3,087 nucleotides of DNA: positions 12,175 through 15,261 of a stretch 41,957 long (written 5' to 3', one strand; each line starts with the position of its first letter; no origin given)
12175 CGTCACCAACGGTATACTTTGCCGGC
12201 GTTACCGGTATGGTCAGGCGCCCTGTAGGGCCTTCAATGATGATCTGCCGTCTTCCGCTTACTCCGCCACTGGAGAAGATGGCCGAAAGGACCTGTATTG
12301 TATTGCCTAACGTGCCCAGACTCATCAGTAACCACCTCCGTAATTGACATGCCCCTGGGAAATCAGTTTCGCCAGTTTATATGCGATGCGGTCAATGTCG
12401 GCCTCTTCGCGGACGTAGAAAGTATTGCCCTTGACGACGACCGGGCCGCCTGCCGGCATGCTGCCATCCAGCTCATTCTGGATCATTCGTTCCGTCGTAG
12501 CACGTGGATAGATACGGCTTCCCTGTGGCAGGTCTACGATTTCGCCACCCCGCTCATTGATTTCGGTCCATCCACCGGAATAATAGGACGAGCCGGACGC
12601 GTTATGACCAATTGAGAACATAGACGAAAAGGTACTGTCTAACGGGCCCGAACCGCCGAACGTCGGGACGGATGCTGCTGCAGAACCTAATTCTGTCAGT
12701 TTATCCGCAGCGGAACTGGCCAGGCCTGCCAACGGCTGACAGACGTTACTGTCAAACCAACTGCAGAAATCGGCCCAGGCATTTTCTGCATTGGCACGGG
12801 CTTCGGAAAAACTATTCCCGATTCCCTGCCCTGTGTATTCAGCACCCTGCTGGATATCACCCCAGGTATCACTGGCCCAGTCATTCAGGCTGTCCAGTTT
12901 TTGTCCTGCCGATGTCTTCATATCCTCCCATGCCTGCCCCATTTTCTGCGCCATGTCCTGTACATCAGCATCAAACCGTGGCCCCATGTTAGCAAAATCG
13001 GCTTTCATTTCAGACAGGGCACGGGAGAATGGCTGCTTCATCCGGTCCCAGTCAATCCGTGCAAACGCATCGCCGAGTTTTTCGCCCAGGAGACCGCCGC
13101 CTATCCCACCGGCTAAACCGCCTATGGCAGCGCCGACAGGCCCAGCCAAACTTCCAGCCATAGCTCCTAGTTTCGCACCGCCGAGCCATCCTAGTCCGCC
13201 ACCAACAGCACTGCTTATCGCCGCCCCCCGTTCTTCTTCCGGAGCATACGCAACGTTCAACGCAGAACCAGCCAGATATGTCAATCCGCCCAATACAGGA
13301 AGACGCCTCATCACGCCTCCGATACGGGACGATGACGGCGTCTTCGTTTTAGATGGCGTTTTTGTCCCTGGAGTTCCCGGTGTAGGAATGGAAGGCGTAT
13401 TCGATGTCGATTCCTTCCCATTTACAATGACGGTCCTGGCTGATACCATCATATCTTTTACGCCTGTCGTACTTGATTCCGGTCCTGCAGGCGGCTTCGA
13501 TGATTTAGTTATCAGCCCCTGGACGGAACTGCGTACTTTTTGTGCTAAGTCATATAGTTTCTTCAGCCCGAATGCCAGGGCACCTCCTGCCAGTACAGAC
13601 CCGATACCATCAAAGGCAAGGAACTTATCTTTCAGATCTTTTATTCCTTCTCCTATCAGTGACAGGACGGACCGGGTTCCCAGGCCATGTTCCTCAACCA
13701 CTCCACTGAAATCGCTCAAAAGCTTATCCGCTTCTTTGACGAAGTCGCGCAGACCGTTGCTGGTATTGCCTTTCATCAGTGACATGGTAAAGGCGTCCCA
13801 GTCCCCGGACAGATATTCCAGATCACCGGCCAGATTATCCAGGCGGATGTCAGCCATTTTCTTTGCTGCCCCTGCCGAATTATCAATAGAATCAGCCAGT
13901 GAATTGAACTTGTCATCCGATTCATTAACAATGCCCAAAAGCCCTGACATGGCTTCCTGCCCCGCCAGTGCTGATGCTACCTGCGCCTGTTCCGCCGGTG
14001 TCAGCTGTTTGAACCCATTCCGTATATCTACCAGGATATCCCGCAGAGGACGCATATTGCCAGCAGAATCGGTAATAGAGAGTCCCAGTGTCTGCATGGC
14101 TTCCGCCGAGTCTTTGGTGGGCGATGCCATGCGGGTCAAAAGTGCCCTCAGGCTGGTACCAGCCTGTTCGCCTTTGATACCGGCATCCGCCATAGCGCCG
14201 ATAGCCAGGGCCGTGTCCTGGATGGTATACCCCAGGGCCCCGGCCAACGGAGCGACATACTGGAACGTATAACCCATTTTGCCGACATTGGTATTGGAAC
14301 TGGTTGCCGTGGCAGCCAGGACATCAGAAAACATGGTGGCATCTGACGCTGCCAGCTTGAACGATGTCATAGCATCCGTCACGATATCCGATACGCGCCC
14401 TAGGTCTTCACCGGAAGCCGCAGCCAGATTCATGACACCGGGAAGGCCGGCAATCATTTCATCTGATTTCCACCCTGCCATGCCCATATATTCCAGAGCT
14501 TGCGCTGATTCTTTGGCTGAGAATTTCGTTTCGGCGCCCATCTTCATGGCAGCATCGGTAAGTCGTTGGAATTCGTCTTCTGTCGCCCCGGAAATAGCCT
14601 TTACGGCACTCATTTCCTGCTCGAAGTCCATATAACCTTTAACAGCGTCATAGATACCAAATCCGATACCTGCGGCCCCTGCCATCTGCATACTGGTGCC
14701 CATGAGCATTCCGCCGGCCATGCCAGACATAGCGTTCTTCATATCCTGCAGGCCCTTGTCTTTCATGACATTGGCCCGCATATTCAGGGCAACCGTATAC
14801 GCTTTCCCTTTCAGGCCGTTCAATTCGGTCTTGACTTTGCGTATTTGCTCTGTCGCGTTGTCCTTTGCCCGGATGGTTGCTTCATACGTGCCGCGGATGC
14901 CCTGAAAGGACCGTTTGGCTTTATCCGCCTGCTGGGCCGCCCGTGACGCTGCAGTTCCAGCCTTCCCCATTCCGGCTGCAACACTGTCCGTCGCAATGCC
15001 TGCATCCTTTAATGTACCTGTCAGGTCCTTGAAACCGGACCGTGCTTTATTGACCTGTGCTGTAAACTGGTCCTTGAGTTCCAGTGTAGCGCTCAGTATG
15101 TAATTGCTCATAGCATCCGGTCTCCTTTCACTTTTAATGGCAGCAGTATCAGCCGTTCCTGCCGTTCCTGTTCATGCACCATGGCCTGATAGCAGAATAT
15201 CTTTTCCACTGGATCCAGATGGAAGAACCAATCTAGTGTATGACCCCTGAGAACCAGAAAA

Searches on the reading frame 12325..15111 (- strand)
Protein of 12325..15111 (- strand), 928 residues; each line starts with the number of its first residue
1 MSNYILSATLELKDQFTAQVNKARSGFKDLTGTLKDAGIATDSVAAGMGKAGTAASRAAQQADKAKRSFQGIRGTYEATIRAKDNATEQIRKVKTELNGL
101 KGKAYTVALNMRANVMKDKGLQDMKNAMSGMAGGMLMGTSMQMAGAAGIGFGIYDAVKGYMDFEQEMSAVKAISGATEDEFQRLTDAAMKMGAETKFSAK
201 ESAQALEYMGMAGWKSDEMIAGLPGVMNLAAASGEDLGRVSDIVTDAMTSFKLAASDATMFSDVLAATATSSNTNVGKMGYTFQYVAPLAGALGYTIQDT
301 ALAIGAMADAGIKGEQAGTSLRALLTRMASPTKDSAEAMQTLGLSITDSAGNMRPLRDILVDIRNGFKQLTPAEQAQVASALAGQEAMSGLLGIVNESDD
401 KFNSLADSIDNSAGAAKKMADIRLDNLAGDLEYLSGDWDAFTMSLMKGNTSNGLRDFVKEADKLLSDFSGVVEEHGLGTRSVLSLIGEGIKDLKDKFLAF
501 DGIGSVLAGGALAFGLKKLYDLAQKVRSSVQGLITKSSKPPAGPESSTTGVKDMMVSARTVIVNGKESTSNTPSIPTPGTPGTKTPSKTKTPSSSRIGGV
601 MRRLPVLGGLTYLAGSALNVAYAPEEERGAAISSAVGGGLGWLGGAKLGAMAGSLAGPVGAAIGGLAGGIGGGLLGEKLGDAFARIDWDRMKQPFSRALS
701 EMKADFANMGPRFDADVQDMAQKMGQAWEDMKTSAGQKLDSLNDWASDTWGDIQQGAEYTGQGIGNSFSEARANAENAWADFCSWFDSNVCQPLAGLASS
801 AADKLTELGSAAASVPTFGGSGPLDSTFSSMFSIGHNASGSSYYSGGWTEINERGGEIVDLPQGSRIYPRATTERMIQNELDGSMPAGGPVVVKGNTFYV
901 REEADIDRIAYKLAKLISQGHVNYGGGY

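Call 48: search_protein_families(library=pfam, proteins=[window:12325-15111:-], max_evalue=0.0001)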
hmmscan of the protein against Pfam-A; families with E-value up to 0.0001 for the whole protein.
window:12325-15111:- (928 aa): 1 family
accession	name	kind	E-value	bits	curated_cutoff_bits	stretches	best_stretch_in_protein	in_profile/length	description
PF10145.14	PhageMin_Tail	-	4.6e-61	206.6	33.2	1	186-384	2-201/201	Phage-related minor tail protein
